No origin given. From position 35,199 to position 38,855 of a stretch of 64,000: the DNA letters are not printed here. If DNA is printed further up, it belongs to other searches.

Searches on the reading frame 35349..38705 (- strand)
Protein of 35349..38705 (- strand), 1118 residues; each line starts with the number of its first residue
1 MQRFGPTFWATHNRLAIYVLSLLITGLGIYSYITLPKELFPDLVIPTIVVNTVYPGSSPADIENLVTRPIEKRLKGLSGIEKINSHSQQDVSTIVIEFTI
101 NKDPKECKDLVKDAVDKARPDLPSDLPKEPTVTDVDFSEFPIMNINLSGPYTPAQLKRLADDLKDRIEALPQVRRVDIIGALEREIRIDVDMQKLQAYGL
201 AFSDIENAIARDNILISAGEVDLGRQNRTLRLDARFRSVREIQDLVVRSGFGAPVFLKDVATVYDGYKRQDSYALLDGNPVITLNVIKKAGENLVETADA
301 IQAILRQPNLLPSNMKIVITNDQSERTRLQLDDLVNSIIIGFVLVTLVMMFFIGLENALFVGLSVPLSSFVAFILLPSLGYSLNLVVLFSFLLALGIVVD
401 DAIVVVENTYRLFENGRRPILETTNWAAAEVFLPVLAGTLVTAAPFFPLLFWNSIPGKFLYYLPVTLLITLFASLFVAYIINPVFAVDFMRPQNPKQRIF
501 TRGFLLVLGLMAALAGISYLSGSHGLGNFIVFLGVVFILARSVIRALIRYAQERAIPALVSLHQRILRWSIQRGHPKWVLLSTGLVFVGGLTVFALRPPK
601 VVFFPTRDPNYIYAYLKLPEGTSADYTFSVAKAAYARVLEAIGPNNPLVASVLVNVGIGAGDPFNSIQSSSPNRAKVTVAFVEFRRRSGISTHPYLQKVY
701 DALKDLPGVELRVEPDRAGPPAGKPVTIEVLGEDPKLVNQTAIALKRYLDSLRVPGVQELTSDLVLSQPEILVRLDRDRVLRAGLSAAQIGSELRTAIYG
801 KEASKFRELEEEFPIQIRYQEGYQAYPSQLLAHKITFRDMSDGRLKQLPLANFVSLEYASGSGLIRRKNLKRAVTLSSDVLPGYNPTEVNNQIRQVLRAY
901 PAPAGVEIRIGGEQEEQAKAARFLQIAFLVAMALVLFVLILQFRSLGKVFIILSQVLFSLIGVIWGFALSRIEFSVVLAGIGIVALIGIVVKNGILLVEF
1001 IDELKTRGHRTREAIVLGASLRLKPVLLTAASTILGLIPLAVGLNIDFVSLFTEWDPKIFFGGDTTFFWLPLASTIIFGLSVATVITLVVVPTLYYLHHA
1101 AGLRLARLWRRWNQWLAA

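Call 17: search_protein_families(library=pfam, proteins=[window:35349-38705:-], max_evalue=0.00001)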
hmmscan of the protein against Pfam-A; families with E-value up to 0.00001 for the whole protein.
window:35349-38705:- (1118 aa): 2 families
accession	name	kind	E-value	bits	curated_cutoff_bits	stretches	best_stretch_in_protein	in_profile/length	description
PF00873.25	ACR_tran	-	1.8e-181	605.7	28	1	13-1097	8-1019/1021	AcrB/AcrD/AcrF family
PF03176.21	MMPL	-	1.3e-06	28.1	20.5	1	891-1035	108-259/333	MMPL family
